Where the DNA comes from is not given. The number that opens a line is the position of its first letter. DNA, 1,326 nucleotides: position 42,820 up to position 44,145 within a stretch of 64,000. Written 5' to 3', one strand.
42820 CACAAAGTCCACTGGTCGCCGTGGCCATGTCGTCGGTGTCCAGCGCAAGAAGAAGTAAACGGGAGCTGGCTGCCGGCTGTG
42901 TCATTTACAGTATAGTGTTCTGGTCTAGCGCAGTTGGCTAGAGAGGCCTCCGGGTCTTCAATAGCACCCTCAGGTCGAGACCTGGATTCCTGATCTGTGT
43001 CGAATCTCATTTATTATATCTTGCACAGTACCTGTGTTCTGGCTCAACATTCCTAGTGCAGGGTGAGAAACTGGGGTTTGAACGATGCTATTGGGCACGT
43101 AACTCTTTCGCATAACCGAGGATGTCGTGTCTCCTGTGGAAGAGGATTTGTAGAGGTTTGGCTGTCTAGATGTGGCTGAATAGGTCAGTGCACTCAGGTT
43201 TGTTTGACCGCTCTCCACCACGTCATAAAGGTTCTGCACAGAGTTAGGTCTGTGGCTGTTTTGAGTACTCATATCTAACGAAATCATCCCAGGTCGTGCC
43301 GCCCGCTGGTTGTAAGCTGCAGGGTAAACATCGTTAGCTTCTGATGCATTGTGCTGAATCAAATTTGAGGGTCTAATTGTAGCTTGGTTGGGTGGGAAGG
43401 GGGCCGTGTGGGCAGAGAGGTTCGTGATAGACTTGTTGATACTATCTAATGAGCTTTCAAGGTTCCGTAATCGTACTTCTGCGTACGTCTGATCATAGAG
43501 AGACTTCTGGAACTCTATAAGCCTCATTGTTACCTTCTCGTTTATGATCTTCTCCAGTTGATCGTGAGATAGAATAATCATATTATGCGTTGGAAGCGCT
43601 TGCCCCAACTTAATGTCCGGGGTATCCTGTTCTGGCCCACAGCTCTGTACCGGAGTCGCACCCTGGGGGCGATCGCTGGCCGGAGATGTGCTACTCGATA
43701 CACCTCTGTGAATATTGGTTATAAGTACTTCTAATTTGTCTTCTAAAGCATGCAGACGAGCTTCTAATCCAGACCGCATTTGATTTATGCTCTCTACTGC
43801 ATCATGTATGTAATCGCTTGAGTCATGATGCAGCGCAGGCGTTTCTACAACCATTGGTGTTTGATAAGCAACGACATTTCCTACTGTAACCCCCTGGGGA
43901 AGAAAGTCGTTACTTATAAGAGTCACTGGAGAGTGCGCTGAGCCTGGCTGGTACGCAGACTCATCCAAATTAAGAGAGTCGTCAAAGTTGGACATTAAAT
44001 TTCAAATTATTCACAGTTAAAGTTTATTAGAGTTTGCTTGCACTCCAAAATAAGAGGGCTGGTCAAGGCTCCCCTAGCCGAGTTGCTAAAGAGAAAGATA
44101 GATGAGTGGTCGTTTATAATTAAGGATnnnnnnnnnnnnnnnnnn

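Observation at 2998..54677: Perfect 7.85-kb direct repeats 43.8 kb apart, bracketing the housekeeping gene block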

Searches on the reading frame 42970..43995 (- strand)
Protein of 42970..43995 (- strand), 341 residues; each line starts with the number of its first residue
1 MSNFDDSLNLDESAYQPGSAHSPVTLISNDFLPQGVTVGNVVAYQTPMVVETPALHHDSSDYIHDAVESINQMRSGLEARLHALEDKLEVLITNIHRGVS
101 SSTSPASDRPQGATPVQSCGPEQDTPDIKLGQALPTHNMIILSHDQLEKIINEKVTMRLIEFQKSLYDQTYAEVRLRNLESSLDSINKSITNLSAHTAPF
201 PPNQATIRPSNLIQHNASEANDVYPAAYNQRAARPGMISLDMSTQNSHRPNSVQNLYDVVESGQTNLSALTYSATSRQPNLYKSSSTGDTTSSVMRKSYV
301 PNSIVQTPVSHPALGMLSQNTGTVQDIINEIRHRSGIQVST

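Call 37: find_encoding_contigs(protein=window:42970-43995:-, flank=10000, max_places=10)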
Protein window:42970-43995:- (341 aa): 23 contigs read that carry it; 4 places shown.
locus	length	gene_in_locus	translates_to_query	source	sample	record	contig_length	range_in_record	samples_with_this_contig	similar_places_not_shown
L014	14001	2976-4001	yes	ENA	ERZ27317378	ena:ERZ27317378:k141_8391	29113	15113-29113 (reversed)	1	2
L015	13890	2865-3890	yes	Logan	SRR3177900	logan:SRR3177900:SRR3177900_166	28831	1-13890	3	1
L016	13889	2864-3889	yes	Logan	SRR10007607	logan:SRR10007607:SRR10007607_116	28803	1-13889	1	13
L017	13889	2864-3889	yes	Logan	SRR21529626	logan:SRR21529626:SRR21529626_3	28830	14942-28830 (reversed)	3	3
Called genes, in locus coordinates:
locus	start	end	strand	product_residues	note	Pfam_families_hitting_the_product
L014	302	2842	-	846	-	-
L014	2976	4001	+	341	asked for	-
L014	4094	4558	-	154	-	PF00416:Ribosomal_S13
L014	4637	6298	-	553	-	PF00118:Cpn60_TCP1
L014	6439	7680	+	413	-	-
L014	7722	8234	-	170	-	PF00249:Myb_DNA-binding (weak)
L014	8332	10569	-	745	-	PF00515:TPR_1 (faint), PF07719:TPR_2 (faint), PF13181:TPR_8 (faint), PF13424:TPR_12 (faint), PF13428:TPR_14 (faint), PF13432:TPR_16 (faint), PF25575:TPR_BSK1_C (faint)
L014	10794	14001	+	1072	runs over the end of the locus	PF00069:Pkinase, PF07714:PK_Tyr_Ser-Thr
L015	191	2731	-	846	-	-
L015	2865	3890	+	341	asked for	-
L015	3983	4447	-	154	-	PF00416:Ribosomal_S13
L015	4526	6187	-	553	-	PF00118:Cpn60_TCP1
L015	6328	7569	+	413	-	-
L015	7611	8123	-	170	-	PF00249:Myb_DNA-binding (weak)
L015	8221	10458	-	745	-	PF00515:TPR_1 (faint), PF07719:TPR_2 (faint), PF13181:TPR_8 (faint), PF13424:TPR_12 (faint), PF13428:TPR_14 (faint), PF13432:TPR_16 (faint), PF25575:TPR_BSK1_C (faint)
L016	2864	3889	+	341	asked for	-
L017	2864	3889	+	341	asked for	-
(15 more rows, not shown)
